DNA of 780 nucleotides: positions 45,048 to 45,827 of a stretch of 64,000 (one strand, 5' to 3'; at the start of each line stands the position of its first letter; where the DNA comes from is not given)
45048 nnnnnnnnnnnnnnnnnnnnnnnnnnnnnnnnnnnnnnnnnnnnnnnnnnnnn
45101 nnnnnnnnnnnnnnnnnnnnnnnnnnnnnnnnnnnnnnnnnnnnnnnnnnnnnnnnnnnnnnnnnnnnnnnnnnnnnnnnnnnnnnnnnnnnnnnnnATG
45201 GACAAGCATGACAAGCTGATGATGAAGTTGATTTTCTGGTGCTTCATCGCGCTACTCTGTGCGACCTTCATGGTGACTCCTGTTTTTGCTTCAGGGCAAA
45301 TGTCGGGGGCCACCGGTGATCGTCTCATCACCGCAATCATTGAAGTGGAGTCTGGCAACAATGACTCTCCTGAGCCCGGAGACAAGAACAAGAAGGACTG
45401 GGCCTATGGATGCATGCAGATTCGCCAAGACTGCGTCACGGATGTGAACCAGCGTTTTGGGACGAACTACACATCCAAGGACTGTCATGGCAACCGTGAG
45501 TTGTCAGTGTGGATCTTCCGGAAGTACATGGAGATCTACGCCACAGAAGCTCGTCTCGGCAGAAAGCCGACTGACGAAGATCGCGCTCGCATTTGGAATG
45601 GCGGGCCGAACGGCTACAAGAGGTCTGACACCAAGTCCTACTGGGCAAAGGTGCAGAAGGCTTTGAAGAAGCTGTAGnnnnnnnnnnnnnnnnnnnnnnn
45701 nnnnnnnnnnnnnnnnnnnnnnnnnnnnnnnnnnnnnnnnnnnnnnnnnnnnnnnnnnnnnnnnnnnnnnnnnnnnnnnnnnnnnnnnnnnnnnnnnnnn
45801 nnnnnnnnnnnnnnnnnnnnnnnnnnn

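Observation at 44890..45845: Protein-coding lytic-transglycosylase-like gene sits in the 16S to tRNA-Ile spacer of the rRNA operon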

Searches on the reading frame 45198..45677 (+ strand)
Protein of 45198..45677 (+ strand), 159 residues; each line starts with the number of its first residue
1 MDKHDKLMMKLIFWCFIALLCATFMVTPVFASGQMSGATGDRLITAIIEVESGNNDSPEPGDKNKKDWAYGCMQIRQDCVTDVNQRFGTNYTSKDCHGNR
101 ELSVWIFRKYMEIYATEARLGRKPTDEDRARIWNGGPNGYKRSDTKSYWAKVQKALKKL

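Call 8: search_protein_families(library=pfam, proteins=[window:45198-45677:+], max_evalue=10)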
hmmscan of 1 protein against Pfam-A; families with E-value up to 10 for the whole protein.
window:45198-45677:+ (159 aa): 2 families
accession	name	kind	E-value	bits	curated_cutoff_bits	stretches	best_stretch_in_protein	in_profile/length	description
PF05497.17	Destabilase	-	0.00013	22.6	26.2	1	67-154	24-115/116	Destabilase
PF01464.25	SLT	-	0.0058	16.6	21.3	1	41-116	14-85/117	Transglycosylase SLT domain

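Call 9: search_protein_families(library=phrogs, proteins=[window:45198-45677:+], max_evalue=1)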
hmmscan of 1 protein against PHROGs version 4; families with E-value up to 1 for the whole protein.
window:45198-45677:+ (159 aa): 1 family
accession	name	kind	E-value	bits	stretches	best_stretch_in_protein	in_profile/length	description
phrog_8025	-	unknown function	0.077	13.7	1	38-49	4-15/42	-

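Call 10: search_protein_families(library=ncbifam, proteins=[window:45198-45677:+], max_evalue=10)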
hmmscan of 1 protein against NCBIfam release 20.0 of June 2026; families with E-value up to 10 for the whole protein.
window:45198-45677:+ (159 aa): 2 families
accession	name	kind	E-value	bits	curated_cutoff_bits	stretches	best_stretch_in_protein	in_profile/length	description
NF012014.0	PRK15470.1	equivalog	0.011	15.4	233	1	39-91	52-100/203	membrane-bound lytic murein transglycosylase EmtA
NF041742.1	WGxxGxxG_fam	subfamily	0.17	12.5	35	1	8-69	1-53/69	WGxxGxxG family protein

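Call 11: find_homologous_proteins(query=window:45198-45677:+, max_evalue=0.001)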
Query window:45198-45677:+ (159 aa): 202 proteins with E <= 0.001 among 212 candidates; the best 120 are listed.
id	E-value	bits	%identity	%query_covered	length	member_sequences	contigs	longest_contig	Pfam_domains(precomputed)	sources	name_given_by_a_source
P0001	4.1e-107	373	100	100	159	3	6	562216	-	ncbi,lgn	ncbi:MAG: hypothetical protein U0522_01690 [Candidatus Paceibacterota bacterium]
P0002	2.3e-78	280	80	94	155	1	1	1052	-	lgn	-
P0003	2.7e-75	270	72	97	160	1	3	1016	-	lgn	-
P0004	5.5e-61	223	64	99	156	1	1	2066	-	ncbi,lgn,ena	-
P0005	5.9e-48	181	57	88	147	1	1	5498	PF05497.18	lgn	-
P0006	7.4e-47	177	55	87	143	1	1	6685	-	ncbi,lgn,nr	ncbi:MAG TPA: hypothetical protein VK145_01495 [Candidatus Nanoarchaeia archaeon]|nr:hypothetical pr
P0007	5.9e-46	174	58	87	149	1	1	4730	-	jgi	jgi:hypothetical protein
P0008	7.0e-45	171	54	91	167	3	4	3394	-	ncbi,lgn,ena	-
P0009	1.4e-44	170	56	91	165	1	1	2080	-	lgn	-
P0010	2.7e-43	166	55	93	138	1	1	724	-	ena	-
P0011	4.0e-43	165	53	92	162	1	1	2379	-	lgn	-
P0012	1.9e-42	163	59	81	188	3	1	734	-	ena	-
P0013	3.2e-42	162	53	94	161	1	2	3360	-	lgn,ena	-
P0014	8.5e-42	161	54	89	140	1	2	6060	-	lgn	-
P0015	3.0e-40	156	60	73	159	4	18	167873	-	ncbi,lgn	-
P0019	3.9e-38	149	54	87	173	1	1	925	PF01464.26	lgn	-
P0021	1.0e-37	148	58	74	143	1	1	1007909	-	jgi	jgi:hypothetical protein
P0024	3.7e-36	142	59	72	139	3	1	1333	PF05497.18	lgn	-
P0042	5.8e-32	129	53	87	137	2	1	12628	PF01464.26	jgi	jgi:hypothetical protein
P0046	1.2e-30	125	51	84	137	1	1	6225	PF05497.18,PF01464.26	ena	-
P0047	2.7e-30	123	57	72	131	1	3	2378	PF01464.26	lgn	-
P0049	1.4e-29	121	53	84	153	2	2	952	PF01464.26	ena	-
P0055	1.1e-26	112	53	74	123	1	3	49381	PF05497.18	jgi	-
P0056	1.4e-26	111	53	73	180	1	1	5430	PF01464.26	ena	-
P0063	8.2e-25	106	50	74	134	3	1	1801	PF05497.18,PF01464.26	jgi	jgi:soluble lytic murein transglycosylase-like protein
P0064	1.3e-24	105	52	74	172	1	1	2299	PF01464.26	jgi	jgi:hypothetical protein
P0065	1.3e-24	105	54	74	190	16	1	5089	PF01464.26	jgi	jgi:hypothetical protein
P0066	1.7e-24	105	47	95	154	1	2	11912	PF01464.26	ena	-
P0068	3.6e-24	103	45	86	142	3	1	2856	PF01464.26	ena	-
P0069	5.6e-24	103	43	92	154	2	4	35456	PF01464.26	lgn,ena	-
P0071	1.3e-23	102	45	93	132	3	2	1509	PF05497.18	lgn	-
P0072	1.8e-23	101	51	72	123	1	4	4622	PF05497.18,PF01464.26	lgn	-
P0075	1.0e-22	99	45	93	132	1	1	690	PF05497.18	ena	-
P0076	1.1e-22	99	48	77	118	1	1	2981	PF01464.26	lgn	-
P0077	1.1e-22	99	45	83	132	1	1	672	PF05497.18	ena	-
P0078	2.4e-22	98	39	96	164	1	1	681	PF05497.18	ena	-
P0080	3.0e-22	97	47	77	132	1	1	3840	PF05497.18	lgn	-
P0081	3.3e-22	97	43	93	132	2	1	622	PF05497.18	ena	-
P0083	5.7e-22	96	45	89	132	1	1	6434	PF05497.18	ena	-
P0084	6.0e-22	96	48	75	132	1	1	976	PF05497.18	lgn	-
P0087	8.9e-22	96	45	83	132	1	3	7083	PF05497.18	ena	-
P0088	9.6e-22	96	42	91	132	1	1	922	PF05497.18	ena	-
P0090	1.8e-21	95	46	84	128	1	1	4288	PF05497.18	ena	-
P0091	2.0e-21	95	44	89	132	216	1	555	PF05497.18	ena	-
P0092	2.3e-21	94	48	74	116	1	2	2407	PF01464.26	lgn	-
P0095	2.8e-21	94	46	83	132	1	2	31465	PF05497.18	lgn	-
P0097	5.2e-21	93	48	68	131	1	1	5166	PF01464.26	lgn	-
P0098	5.7e-21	93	50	72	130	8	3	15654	PF05497.18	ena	-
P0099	8.0e-21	93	42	84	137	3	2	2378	PF05497.18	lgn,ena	-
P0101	1.0e-20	92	42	93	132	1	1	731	PF05497.18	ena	-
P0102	1.4e-20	92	45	82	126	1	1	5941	PF05497.18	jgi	jgi:hypothetical protein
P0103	1.7e-20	92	44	84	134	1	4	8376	PF05497.18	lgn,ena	-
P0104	2.2e-20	91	47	69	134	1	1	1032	PF01464.26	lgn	-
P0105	2.2e-20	91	46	78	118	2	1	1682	PF05497.18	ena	-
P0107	6.0e-20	90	48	69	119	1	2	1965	PF01464.26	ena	-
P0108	8.0e-20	89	48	72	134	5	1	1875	PF05497.18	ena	-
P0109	1.1e-19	89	45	89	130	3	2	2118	PF05497.18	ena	-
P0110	1.6e-19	88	44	86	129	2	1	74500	PF05497.18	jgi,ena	-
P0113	3.0e-19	87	44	84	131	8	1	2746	PF05497.18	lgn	-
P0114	3.1e-19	87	49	72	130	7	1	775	PF05497.18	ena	-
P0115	3.4e-19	87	45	82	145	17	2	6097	PF05497.18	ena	-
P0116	3.5e-19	87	47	74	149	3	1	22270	PF05497.18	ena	-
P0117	6.1e-19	86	44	81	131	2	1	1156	PF05497.18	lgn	-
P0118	7.6e-19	86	40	92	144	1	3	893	PF05497.18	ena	-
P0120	1.0e-18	86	46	72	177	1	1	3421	PF01464.26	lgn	-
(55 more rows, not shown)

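Call 12: search_solved_structures(query=window:45198-45677:+, max_evalue=10, show_alignments=3)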
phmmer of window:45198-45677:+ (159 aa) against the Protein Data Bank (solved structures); distinct sequences matched with E-value up to 10: 11.
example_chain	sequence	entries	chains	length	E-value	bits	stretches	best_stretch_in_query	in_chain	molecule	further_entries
8bbu_A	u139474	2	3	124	6.3e-12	48.9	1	73-157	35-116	Lysozyme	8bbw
2dqa_A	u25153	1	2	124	0.00012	25.2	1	69-154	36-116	Lysozyme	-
3ab6_A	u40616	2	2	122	0.00028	24.1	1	37-154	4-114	Lysozyme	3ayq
4pj2_C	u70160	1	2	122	0.00035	23.7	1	37-154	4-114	Lysozyme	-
2y8p_A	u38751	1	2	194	0.55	13.4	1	37-115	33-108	ENDO-TYPE MEMBRANE-BOUND LYTIC MUREIN TRANSGLYCOSYLASE A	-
6ghz_B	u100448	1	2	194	0.55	13.4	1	37-115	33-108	Endo-type membrane-bound lytic murein transglycosylase A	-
3t36_A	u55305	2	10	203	0.6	13.2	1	37-115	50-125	Endo-type membrane-bound lytic murein transglycosylase A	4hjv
6gi3_B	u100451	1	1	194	0.86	12.7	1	37-115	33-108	Endo-type membrane-bound lytic murein transglycosylase A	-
6gi4_B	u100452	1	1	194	0.97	12.6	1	37-115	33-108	Endo-type membrane-bound lytic murein transglycosylase A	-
6ghy_B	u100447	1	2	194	1.5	12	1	37-115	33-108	Endo-type membrane-bound lytic murein transglycosylase A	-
4hjy_A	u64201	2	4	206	1.6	11.8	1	37-115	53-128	Endo-type membrane-bound lytic murein transglycosylase A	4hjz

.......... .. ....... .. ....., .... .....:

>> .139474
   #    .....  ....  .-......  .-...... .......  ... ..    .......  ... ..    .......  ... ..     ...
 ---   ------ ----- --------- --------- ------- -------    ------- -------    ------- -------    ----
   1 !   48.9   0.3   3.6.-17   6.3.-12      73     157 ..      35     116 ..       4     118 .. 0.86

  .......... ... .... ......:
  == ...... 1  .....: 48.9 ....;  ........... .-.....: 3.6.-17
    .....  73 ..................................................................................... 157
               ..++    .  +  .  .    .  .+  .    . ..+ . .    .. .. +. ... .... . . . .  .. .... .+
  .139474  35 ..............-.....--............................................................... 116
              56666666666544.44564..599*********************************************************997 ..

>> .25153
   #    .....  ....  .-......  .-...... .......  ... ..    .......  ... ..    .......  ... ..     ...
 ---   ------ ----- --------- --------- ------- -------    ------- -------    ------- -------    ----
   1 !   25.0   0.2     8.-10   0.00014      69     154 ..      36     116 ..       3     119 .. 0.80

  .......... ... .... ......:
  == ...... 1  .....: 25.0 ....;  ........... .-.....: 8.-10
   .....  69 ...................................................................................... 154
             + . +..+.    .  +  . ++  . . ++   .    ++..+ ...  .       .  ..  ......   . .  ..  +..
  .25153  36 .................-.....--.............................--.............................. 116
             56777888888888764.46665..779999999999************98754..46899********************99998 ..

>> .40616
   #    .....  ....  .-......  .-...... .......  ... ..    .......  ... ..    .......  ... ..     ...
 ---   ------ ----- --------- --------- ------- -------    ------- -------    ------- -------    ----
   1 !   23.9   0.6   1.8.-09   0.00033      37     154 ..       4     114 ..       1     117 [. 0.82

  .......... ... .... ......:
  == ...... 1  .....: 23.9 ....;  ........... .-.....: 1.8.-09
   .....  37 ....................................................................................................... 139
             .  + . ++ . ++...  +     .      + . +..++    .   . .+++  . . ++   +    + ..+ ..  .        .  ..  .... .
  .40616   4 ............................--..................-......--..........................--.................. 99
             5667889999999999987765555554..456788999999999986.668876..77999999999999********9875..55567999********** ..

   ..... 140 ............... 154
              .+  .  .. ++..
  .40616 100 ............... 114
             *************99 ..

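Call 13: find_encoding_contigs(protein=P0001, flank=6000, max_places=6)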
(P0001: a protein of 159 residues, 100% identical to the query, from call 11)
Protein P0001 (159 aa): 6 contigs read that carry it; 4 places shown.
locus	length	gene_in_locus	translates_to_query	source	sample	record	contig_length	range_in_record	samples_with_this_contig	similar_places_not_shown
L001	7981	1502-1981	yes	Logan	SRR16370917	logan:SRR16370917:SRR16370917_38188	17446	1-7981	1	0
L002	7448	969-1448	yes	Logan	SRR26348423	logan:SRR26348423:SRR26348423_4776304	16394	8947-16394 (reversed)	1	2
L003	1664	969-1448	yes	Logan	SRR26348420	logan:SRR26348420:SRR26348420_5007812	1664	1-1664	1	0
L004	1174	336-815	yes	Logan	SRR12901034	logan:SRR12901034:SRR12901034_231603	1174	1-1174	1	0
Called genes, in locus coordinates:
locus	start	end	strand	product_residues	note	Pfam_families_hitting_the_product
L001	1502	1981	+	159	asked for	-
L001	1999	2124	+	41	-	-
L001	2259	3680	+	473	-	PF00224:PK, PF03328:HpcH_HpaI (faint), PF02887:PK_C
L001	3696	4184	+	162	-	PF07963:N_methyl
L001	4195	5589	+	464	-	PF21799:MurD-like_N, PF08245:Mur_ligase_M, PF02875:Mur_ligase_C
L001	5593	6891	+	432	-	PF01225:Mur_ligase, PF08245:Mur_ligase_M, PF02875:Mur_ligase_C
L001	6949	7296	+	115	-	-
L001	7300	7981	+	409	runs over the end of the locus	PF13200:DUF4015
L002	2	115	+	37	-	?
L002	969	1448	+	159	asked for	-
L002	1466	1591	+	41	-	-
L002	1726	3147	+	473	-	PF00224:PK, PF03328:HpcH_HpaI (faint), PF02887:PK_C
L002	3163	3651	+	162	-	PF07963:N_methyl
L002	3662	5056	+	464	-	PF21799:MurD-like_N, PF08245:Mur_ligase_M, PF02875:Mur_ligase_C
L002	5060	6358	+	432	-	PF01225:Mur_ligase, PF08245:Mur_ligase_M, PF02875:Mur_ligase_C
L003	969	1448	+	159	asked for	-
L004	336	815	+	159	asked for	-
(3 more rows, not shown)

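Call 14: find_encoding_contigs(protein=P0004, flank=6000, max_places=4)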
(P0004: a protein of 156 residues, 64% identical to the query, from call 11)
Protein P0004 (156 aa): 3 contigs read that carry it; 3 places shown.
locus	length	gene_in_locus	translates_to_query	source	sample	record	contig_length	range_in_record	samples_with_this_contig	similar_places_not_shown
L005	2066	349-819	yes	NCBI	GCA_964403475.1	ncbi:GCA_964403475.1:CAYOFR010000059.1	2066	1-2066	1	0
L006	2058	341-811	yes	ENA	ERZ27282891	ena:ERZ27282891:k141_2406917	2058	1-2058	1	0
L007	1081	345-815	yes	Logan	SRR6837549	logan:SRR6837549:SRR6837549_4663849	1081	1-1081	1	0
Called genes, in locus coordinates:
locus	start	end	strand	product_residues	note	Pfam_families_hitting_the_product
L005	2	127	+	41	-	?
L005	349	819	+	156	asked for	-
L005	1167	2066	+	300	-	?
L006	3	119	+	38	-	?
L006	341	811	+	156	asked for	-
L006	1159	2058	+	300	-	?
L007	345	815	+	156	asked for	-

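Call 15: find_encoding_contigs(protein=P0002, flank=6000, max_places=4)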
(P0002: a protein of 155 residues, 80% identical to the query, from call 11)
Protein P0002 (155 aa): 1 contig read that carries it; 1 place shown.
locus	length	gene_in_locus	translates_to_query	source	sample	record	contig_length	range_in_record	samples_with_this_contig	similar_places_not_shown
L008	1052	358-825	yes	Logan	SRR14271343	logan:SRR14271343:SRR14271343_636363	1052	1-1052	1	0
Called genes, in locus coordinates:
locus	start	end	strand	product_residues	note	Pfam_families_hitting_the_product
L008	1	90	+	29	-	?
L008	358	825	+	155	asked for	-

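Call 16: find_encoding_contigs(protein=P0003, flank=6000, max_places=4)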
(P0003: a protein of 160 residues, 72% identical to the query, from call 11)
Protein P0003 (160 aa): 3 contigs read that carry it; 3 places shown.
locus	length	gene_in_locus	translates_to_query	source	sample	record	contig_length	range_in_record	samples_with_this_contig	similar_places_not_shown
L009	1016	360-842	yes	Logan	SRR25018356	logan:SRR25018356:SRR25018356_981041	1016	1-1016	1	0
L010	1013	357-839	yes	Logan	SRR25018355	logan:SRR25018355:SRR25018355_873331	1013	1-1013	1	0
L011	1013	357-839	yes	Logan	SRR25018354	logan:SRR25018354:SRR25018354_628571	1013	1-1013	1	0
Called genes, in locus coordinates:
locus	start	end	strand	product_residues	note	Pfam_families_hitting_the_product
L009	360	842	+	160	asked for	-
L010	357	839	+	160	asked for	-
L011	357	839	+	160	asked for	-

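Call 23: find_related_loci(query=A2, collection=genome_contigs, flank=4000)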
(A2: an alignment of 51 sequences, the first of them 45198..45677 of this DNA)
Query A2 (159 aa) in genome_contigs; peptide patterns used: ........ (x = any residue, [..] = any of these).
101 stretches matched a pattern; 83 encode a relative of the query (tblastn E <= 1e-3); the best 80 are kept; 80 distinct loci.
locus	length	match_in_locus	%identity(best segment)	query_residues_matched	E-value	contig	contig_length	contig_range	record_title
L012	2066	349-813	64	1-158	9e-67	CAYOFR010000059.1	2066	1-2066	MAG TPA_asm: uncultured Candidatus Saccharibacteria bacterium isolate SRP135725_co2_60 genome assembly, contig: k141_317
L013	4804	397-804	58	16-156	4e-51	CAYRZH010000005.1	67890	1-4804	MAG TPA_asm: uncultured Candidatus Saccharibacteria bacterium isolate binchicken_co16_374 genome assembly, contig: NODE_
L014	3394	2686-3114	54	15-158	6e-49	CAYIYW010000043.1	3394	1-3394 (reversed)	MAG TPA_asm: uncultured Candidatus Saccharibacteria bacterium isolate ERP119705_co9_37 genome assembly, contig: NODE_556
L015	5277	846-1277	53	6-159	2e-45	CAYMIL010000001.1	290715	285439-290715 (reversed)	MAG TPA_asm: uncultured Candidatus Saccharibacteria bacterium isolate SRP133034_co1_56 genome assembly, contig: NODE_2_l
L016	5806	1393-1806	51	11-157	5e-45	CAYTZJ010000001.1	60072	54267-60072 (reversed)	MAG TPA_asm: uncultured Candidatus Saccharibacteria bacterium isolate SRP278252_co2_242 genome assembly, contig: NODE_80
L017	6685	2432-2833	55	3-145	6e-45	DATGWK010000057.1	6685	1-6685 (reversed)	MAG TPA_asm: Candidatus Nanoarchaeia archaeon isolate SMAG_U10580 k141_360658, whole genome shotgun sequence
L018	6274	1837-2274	50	10-156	1e-44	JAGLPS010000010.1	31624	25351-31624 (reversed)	MAG: Candidatus Paceibacterota bacterium isolate RS_8_2 ROV157_8.bin.2.fa_10, whole genome shotgun sequence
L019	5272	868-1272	54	22-156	2e-44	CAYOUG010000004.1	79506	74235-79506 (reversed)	MAG TPA_asm: uncultured Candidatus Saccharibacteria bacterium isolate SRP278252_co2_18 genome assembly, contig: NODE_450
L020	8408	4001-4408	51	17-157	6e-44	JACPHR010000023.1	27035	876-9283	MAG: Candidatus Taylorbacteria bacterium isolate NC_groundwater_419_Ag_B-0.1um_49_17 GD18-4_B1_scaffold_1369596, whole g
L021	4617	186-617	51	24-158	1e-42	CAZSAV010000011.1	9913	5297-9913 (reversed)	MAG TPA_asm: uncultured Candidatus Saccharibacteria bacterium isolate SRP278252_co2_806 genome assembly, contig: NODE_14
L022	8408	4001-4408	55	16-158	2e-42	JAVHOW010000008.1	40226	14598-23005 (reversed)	MAG: Candidatus Paceibacterota bacterium isolate auto_41_21 WB_2019_0_2um_334_length_40226_cov_11, whole genome shotgun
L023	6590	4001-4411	51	19-158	3e-42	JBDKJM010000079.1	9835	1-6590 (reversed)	MAG: Candidatus Parcubacteria bacterium isolate guil_2019_sw_WHONDRS-S19S_0049_B_bin.22 scaffold_540113, whole genome sh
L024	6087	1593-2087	48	2-157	2e-42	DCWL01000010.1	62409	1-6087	MAG TPA_asm: Patescibacteria group bacterium UBA2163 UBA2163_contig_5876, whole genome shotgun sequence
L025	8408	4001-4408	53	16-158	6e-42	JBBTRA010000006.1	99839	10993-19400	MAG: Patescibacteria group bacterium isolate H41-bin055_1 H41_bin055_1_000000000006, whole genome shotgun sequence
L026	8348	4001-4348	57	43-159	5e-42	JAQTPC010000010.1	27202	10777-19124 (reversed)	MAG: Candidatus Paceibacterota bacterium isolate STB_107 NODE_3770_length_27202_cov_3.978800_Sandtown_B, whole genome sh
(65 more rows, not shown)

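Call 27: predict_structure(alignment_id=A2)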
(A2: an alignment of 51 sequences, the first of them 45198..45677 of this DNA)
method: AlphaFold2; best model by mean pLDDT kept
length: 159 residues; sequences in the alignment: 51
mean_pLDDT: 89.9   pTM: 0.73
mean pLDDT of the five models: 89.9, 89.8, 89.2, 88.7, 88.4
residues with pLDDT >= 90: 111; 70-90: 29; 50-70: 17; < 50: 2
segments of 3 or more residues with pLDDT < 50: none
pLDDT, mean of each block of 10 residues (from residue 1): 85 86 62 53 96 93 84 97 98 97 98 98 98 98 98 97
secondary structure, 60 per line:
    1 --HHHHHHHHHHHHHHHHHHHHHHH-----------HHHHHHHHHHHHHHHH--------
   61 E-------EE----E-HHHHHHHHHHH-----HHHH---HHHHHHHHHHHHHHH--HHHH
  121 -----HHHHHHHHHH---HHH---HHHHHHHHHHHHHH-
elements in order: H3-25 H37-52 H77-87 H93-96 H100-114 H117-120 H126-135 H145-158
